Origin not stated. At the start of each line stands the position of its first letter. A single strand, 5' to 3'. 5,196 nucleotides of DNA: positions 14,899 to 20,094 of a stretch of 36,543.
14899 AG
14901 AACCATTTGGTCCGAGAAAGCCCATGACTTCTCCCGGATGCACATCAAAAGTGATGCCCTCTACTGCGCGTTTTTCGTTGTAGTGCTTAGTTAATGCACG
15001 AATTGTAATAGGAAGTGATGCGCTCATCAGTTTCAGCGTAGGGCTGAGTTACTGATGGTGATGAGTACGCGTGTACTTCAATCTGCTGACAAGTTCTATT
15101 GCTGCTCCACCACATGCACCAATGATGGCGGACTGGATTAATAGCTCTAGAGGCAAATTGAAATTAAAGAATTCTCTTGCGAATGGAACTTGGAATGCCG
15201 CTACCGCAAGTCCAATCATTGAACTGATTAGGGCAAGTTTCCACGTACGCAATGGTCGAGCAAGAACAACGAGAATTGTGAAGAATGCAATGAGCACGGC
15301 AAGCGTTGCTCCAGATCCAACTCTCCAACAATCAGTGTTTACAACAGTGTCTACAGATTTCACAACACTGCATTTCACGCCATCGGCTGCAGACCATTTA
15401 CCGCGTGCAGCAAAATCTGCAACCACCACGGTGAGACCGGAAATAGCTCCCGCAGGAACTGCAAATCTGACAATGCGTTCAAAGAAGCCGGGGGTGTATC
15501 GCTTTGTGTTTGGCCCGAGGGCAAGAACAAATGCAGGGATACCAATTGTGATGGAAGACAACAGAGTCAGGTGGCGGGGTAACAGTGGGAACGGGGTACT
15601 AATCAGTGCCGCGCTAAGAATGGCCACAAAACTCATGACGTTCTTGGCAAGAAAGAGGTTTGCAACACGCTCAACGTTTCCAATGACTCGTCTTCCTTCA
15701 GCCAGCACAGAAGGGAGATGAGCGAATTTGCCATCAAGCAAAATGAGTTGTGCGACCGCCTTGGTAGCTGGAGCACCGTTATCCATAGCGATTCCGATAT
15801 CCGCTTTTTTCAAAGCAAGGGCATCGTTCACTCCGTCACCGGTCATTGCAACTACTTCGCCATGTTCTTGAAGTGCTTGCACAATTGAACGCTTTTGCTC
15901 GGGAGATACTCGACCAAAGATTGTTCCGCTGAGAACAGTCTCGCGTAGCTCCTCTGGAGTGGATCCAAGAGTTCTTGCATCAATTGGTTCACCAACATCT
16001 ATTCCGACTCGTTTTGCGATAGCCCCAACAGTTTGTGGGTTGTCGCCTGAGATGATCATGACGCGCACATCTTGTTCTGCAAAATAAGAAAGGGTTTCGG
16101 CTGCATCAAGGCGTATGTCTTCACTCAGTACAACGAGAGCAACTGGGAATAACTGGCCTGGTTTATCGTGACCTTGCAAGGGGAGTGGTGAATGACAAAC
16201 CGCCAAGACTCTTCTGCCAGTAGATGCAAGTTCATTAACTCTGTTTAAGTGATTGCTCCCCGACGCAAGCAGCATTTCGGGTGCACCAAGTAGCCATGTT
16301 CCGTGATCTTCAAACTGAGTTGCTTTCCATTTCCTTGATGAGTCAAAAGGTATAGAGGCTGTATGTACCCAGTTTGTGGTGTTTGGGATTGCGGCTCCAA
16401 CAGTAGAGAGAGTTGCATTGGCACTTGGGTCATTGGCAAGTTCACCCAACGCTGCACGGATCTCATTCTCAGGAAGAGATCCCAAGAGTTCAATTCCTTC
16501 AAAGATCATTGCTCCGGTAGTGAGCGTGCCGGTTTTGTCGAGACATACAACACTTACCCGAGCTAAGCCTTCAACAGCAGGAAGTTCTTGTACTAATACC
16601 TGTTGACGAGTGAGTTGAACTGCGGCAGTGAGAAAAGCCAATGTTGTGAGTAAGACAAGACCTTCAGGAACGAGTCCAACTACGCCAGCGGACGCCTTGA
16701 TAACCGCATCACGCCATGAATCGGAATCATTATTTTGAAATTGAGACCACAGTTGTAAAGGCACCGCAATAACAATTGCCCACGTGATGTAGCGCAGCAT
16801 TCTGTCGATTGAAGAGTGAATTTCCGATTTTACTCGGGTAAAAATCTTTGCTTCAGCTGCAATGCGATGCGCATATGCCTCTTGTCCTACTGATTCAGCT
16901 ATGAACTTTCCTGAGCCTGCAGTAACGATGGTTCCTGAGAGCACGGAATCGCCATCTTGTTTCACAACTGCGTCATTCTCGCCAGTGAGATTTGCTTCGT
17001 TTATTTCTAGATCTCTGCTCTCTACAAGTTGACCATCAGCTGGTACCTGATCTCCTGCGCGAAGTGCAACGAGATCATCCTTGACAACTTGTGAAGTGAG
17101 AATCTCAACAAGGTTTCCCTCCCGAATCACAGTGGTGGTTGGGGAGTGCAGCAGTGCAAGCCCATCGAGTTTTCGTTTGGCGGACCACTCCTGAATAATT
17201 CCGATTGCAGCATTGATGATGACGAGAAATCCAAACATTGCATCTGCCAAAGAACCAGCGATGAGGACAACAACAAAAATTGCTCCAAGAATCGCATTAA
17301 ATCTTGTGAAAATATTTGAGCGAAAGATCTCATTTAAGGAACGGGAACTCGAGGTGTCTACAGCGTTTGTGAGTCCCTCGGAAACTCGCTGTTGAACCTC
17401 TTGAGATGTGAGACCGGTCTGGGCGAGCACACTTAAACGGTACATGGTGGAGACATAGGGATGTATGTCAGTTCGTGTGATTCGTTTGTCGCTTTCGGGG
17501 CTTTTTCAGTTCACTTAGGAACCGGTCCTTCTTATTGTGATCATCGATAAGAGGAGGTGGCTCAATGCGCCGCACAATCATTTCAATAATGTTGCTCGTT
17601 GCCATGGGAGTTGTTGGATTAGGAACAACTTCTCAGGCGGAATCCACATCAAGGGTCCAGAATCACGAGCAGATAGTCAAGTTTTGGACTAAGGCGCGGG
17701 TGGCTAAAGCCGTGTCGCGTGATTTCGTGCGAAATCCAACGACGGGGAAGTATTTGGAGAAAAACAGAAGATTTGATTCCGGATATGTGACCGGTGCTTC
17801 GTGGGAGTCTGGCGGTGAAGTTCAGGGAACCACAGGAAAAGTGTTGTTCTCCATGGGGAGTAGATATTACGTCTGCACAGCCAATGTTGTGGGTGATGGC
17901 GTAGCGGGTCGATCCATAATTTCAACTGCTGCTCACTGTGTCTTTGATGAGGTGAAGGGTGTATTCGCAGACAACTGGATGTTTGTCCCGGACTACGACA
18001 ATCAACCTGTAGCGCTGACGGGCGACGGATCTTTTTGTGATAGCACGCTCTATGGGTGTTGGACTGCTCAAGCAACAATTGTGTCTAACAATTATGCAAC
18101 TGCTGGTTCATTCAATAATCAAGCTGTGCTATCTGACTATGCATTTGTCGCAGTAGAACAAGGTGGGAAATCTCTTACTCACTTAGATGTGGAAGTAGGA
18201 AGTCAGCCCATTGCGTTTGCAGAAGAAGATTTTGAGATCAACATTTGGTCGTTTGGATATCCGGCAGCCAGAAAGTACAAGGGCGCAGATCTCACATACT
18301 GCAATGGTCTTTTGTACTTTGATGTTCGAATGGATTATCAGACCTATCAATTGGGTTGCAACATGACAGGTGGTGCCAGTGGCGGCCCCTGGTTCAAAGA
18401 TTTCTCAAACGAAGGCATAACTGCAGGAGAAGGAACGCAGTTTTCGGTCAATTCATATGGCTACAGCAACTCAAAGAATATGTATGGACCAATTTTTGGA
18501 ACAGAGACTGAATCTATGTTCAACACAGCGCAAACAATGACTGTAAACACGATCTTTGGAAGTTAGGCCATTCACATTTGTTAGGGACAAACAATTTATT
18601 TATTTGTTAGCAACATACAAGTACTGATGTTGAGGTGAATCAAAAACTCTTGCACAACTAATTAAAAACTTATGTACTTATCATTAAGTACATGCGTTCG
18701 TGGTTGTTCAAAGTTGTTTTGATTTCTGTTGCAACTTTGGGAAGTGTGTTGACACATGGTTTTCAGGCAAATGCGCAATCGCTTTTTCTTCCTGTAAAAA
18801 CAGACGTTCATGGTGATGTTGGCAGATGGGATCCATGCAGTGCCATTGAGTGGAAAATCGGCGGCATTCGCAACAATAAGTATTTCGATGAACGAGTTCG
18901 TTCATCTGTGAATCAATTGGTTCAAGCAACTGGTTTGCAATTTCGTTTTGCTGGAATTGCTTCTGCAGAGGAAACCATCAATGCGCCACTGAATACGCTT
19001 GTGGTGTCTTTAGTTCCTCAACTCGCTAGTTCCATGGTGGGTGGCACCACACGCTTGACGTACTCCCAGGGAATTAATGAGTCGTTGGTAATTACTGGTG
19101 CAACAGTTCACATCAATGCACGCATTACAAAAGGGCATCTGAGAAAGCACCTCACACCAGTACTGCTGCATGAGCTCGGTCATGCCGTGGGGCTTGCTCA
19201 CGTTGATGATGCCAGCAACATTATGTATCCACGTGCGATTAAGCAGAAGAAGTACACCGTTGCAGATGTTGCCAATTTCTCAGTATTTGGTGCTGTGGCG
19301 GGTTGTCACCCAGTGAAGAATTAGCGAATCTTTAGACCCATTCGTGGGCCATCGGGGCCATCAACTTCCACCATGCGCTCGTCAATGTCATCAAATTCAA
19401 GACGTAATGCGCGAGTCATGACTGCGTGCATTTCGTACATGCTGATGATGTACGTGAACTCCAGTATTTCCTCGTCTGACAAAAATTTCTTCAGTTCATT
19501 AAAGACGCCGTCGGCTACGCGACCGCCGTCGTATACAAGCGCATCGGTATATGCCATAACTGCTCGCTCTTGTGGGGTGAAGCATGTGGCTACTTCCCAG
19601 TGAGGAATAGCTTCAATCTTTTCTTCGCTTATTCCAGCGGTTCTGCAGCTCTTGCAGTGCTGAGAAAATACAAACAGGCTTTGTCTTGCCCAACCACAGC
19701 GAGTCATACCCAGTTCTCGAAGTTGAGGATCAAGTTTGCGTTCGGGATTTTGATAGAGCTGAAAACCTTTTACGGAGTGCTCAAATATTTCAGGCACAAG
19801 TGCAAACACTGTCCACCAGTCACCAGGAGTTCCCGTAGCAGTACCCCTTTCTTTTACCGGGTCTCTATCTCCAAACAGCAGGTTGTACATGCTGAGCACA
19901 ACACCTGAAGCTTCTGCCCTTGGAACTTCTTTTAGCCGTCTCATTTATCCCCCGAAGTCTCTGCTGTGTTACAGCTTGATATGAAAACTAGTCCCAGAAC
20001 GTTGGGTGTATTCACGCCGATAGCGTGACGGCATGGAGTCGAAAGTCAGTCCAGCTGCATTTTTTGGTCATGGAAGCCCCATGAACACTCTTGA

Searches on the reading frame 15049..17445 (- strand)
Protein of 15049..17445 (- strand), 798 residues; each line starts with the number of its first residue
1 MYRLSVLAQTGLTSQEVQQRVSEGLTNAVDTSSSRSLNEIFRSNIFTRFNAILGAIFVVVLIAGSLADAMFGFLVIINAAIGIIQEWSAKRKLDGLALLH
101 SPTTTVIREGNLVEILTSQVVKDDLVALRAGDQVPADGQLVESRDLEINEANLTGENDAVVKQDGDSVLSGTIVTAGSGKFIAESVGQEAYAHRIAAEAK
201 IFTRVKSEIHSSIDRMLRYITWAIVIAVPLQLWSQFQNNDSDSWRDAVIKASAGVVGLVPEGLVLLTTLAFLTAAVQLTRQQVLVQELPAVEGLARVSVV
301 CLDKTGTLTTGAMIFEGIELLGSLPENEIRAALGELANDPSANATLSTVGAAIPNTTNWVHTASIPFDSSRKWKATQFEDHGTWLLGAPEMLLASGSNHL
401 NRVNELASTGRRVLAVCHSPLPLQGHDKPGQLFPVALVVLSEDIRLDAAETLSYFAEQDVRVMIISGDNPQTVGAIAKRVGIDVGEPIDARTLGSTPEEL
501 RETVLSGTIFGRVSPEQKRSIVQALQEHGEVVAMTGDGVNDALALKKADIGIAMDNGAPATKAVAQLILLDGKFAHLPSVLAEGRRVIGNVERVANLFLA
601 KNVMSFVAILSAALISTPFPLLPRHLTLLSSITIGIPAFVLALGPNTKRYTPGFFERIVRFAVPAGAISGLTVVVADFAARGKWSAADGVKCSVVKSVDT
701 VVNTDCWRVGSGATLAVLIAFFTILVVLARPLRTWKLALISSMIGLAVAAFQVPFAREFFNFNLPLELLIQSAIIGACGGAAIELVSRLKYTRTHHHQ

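Call 9: search_protein_families(library=pfam, proteins=[window:15049-17445:-])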
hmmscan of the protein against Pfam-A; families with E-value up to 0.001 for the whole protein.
window:15049-17445:- (798 aa): 3 families
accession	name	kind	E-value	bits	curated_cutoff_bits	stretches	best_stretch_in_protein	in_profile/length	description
PF00122.25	E1-E2_ATPase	-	1.3e-39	136.1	28.1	1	99-280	2-180/181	E1-E2 ATPase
PF00702.32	Hydrolase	-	2.4e-18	67.7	26.4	1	298-549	2-191/191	haloacid dehalogenase-like hydrolase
PF08282.18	Hydrolase_3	-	2.2e-06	28.1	20.9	1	522-569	196-243/255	haloacid dehalogenase-like hydrolase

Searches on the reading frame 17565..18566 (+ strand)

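Call 9: search_protein_families(library=pfam, proteins=[window:17565-18566:+])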
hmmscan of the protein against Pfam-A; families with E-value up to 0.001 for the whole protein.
window:17565-18566:+ (333 aa): 1 family
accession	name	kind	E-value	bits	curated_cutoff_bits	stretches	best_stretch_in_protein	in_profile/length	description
PF13365.12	Trypsin_2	-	0.00025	22.2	27.6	1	109-278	6-136/144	Trypsin-like peptidase domain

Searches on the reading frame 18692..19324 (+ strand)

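Call 9: search_protein_families(library=pfam, proteins=[window:18692-19324:+])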
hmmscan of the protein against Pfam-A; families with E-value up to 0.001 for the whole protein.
window:18692-19324:+ (210 aa): 1 family
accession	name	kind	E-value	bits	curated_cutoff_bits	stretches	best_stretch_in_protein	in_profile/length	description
PF00413.30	Peptidase_M10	-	2e-07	31.5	24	1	153-188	107-144/159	Matrixin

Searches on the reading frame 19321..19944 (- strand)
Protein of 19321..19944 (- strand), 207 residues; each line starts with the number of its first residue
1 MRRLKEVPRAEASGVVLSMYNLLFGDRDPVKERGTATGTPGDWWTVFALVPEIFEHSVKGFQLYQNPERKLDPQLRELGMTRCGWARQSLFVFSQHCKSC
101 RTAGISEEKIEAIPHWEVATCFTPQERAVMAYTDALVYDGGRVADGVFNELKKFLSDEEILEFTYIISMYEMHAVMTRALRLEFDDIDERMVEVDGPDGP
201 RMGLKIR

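Call 9: search_protein_families(library=pfam, proteins=[window:19321-19944:-])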
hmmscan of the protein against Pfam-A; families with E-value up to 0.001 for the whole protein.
window:19321-19944:- (207 aa): 1 family
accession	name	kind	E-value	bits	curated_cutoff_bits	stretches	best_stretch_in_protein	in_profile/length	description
PF02627.25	CMD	-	8.4e-12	45.4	23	1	65-134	16-83/84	Carboxymuconolactone decarboxylase family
